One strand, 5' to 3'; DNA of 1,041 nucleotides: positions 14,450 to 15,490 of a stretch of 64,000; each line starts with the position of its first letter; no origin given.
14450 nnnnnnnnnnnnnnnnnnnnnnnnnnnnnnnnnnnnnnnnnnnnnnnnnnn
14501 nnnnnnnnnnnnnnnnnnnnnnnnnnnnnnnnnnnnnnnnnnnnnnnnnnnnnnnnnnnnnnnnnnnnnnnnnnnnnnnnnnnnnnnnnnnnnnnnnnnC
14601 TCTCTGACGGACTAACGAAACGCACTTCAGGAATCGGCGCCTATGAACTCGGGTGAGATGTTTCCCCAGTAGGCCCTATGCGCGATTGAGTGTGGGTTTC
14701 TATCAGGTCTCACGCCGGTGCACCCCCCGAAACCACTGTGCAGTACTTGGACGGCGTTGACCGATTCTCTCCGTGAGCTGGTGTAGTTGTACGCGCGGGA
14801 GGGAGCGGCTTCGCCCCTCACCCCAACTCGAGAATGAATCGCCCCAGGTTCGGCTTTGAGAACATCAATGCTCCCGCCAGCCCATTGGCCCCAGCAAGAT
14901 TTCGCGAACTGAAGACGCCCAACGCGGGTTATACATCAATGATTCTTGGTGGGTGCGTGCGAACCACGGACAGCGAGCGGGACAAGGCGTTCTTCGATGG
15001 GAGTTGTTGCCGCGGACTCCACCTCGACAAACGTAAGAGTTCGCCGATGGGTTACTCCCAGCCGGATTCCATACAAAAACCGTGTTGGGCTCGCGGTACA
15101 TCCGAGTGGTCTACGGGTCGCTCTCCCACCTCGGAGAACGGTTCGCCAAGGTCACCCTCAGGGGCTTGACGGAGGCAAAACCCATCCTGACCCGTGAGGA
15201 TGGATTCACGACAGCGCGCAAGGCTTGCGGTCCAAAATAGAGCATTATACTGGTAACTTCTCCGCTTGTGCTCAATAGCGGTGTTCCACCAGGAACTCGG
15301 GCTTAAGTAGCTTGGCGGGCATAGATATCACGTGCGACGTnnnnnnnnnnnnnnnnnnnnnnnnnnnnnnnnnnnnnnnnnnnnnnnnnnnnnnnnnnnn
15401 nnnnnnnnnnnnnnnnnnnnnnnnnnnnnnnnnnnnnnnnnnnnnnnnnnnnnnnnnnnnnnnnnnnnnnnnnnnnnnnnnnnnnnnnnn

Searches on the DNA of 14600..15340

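Call 10: search_rna_families(source=window, start=14600, end=15340, threshold=evalue, max_evalue=10)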
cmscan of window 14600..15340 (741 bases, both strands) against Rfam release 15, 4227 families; matches with E-value up to 10: 1.
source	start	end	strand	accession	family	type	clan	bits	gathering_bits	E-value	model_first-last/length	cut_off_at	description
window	14915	14983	+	RF01336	CRISPR-DR23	Gene; CRISPR;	-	16.5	45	3.7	1-36/36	no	CRISPR RNA direct repeat element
